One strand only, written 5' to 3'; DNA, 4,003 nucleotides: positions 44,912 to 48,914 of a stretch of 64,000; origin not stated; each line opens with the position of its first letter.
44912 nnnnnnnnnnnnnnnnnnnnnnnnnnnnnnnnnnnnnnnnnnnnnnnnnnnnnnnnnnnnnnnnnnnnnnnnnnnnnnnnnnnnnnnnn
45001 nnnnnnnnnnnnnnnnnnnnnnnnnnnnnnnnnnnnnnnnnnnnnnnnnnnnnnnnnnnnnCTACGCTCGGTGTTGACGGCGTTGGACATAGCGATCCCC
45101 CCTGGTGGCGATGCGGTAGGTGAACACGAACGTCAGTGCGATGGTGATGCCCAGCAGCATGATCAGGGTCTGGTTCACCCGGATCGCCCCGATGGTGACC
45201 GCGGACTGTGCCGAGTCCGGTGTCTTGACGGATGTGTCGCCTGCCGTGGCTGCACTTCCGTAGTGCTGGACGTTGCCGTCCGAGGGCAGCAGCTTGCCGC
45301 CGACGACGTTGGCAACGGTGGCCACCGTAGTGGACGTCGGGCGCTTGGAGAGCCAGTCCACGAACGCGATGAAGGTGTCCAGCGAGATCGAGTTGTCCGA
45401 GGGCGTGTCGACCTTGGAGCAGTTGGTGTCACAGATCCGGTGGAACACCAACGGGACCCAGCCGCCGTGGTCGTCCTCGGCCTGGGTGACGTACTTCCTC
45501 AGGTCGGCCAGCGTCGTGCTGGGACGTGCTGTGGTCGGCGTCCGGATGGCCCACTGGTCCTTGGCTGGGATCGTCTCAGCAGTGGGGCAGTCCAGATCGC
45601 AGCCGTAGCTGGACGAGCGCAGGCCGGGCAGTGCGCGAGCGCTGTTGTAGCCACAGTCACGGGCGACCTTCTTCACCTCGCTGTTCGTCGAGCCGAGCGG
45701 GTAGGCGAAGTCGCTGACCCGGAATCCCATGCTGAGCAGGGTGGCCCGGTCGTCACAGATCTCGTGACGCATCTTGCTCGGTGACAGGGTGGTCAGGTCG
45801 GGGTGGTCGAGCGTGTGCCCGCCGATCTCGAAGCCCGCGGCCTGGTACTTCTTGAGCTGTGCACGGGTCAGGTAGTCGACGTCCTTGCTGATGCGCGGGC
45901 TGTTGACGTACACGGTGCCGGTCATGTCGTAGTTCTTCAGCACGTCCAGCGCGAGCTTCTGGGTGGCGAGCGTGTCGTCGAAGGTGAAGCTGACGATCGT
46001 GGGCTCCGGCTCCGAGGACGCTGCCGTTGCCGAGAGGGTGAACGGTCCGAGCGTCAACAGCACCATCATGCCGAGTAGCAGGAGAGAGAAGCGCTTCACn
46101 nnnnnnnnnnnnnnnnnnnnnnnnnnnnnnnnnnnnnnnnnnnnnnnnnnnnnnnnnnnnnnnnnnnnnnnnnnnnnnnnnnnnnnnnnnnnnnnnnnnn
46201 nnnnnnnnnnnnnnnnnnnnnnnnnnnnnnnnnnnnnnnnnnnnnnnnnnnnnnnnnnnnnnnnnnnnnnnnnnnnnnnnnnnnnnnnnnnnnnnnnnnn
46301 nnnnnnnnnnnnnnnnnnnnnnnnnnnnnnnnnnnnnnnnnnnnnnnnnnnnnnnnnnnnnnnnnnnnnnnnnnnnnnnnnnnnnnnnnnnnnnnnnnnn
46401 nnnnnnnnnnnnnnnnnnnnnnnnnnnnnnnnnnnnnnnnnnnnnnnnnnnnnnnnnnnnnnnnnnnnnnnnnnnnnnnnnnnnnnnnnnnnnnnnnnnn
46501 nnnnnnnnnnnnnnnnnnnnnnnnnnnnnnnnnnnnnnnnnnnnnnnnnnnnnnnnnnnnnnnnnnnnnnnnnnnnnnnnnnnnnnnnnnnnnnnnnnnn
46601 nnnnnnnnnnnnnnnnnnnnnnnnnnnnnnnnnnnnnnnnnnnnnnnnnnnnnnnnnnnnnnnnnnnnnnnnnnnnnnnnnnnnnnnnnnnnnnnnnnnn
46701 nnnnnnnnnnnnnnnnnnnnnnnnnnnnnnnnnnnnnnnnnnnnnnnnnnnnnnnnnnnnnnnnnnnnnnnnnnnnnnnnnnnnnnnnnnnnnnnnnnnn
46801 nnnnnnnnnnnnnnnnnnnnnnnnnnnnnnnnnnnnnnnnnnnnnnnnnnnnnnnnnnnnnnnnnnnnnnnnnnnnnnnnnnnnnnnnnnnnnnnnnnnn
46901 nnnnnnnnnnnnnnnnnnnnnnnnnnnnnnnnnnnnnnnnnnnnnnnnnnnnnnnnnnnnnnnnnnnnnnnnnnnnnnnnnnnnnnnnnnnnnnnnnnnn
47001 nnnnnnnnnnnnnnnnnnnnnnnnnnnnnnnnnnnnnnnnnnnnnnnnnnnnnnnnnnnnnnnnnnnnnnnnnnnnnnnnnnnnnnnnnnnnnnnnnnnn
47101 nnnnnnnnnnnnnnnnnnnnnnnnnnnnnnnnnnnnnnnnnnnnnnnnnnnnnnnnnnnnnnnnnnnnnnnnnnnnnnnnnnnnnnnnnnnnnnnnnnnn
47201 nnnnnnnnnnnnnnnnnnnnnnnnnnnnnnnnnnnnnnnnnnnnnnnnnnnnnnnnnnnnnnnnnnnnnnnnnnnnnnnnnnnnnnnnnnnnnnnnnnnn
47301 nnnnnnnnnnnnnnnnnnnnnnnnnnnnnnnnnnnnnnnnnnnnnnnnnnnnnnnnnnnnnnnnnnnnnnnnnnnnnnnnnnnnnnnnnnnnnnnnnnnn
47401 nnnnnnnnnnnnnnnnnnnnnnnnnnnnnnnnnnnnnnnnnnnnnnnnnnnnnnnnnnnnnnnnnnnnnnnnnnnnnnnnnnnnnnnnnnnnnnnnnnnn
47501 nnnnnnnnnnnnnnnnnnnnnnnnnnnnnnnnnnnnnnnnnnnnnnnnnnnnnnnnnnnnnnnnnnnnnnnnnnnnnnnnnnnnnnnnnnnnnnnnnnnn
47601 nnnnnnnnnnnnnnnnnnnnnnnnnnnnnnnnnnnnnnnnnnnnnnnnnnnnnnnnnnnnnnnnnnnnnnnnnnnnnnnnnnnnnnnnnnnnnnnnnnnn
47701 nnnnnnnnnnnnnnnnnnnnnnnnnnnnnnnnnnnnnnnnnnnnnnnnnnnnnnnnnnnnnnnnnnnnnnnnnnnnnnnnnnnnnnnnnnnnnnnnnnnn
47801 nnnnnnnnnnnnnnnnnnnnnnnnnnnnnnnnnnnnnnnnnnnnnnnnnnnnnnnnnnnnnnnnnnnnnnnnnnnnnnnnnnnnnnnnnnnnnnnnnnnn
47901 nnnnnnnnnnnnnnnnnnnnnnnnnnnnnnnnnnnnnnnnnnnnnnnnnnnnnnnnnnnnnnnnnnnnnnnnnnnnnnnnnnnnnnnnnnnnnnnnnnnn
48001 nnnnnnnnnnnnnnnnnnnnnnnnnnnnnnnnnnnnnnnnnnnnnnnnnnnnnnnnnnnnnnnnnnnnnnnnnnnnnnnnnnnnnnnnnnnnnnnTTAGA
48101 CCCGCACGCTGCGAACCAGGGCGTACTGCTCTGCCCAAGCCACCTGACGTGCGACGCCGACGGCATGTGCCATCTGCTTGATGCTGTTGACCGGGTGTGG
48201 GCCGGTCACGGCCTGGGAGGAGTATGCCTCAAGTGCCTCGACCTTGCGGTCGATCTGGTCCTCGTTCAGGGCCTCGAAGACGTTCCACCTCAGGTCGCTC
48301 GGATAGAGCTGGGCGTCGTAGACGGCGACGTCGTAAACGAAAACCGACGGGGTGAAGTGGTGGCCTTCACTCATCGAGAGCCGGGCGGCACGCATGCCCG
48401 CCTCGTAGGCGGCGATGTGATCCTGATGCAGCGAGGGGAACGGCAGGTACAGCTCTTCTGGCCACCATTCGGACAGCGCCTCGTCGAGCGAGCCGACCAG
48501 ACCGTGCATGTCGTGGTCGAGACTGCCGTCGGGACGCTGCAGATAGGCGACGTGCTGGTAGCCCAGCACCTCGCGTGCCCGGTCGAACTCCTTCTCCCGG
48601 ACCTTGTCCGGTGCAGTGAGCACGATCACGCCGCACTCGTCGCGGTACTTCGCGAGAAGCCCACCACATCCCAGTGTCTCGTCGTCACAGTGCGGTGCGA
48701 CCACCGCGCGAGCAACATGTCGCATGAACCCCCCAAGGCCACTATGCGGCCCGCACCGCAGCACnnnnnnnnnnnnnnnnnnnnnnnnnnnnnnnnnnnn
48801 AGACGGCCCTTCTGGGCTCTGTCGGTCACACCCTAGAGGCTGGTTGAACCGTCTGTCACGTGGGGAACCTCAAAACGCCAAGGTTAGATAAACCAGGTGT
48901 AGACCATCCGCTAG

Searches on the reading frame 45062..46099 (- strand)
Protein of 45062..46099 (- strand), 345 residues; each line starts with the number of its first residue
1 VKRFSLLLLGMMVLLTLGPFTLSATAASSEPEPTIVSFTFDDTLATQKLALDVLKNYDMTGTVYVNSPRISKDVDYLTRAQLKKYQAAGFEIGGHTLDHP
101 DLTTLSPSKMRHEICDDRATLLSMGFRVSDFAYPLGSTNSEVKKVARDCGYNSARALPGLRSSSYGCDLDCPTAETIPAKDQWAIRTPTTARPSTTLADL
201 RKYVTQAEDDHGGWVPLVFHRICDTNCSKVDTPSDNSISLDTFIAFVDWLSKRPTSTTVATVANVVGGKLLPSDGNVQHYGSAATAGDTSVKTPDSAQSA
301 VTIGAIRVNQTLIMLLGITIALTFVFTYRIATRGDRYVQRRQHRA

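Call 8: search_protein_families(library=pfam, proteins=[window:45062-46099:-], max_evalue=0.01)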
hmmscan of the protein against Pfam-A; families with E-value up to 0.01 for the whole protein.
window:45062-46099:- (345 aa): 1 family
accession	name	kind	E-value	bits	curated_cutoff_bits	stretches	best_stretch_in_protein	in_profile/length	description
PF01522.26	Polysacc_deac_1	-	3.8e-22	79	23.1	1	31-152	4-122/124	Polysaccharide deacetylase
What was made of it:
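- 45062..46099 (-): Exported CE4 polysaccharide deacetylase. Pfam Polysacc_deac_1 at 79 bits (call 8).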

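Call 9: search_protein_families(library=phrogs, proteins=[window:45062-46099:-], max_evalue=0.001)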
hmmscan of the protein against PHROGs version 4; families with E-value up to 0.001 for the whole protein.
window:45062-46099:- (345 aa): 0 families

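Call 51: search_protein_families(library=ncbifam, proteins=[window:45062-46099:-], max_evalue=0.001)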
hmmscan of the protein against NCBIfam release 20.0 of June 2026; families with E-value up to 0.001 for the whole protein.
window:45062-46099:- (345 aa): 7 families
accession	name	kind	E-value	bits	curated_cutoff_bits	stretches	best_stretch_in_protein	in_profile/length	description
NF050820.1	PolSacchBiosHfsH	equivalog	1.1e-11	44.9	400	1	28-173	28-176/249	oligosaccharide deacetylase HfsH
TIGR02764.1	spore_ybaN_pdaB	equivalog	3.9e-11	43.1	237.4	1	35-153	7-123/191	polysaccharide deacetylase family sporulation protein PdaB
NF045820.1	PgAcgDacpgdA_Strep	equivalog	8.2e-09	34.8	800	1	32-123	266-354/463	peptidoglycan-N-acetylglucosamine deacetylase PgdA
TIGR02873.1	spore_ylxY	hypoth_equivalog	9.6e-08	31.6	391.5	1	31-150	82-199/268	probable sporulation protein, polysaccharide deacetylase family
TIGR02884.1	spore_pdaA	equivalog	1.7e-07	31.2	298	1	38-152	41-154/224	delta-lactam-biosynthetic de-N-acetylase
TIGR04243.1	nodulat_NodB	equivalog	6.4e-07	29.1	240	1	36-152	4-119/197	chitooligosaccharide deacetylase NodB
NF045821.1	PgAcgDacpgdA1_Bac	equivalog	0.00069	18.6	400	0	35-121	89-172/282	peptidoglycan-N-acetylglucosamine deacetylase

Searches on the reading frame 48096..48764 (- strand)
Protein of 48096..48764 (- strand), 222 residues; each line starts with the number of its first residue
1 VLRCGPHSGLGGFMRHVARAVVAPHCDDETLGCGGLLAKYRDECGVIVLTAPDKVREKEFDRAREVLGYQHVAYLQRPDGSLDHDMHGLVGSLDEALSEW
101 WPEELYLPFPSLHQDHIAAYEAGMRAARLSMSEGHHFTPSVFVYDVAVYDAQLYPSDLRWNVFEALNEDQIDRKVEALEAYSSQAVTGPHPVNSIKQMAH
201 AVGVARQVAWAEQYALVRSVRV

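Call 8: search_protein_families(library=pfam, proteins=[window:48096-48764:-], max_evalue=0.01)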
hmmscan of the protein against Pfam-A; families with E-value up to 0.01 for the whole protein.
window:48096-48764:- (222 aa): 1 family
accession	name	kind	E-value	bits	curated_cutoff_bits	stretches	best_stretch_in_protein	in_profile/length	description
PF02585.22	PIG-L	-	1.1e-14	55.4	28.2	1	21-126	2-128/129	GlcNAc-PI de-N-acetylase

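Call 9: search_protein_families(library=phrogs, proteins=[window:48096-48764:-], max_evalue=0.001)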
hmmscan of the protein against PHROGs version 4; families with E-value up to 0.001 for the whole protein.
window:48096-48764:- (222 aa): 1 family
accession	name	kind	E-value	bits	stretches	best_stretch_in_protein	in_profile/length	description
phrog_11796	-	unknown function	2.9e-28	100.5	1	21-221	6-213/217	-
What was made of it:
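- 48096..48764 (-): PIG-L / LmbE-family de-N-acetylase, cytoplasmic. First gene of the cassette. Pfam PF02585 at 55 bits (call 8). phrog_11796 (call 9).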

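Call 51: search_protein_families(library=ncbifam, proteins=[window:48096-48764:-], max_evalue=0.001)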
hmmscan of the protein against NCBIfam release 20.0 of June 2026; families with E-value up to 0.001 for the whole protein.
window:48096-48764:- (222 aa): 3 families
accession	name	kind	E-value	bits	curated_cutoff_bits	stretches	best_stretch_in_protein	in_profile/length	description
TIGR04000.1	thiol_BshB2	equivalog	1.2e-08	34.9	195.25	0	54-186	58-186/217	bacillithiol biosynthesis deacetylase BshB2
TIGR04001.1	thiol_BshB1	equivalog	4.1e-08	33.2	182.5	1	21-191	6-185/226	bacillithiol biosynthesis deacetylase BshB1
TIGR03445.1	mycothiol_MshB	equivalog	0.00044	20.2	224.35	0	22-46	3-27/284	N-acetyl-1-D-myo-inositol-2-amino-2-deoxy-alpha-D-glucopyranoside deacetylase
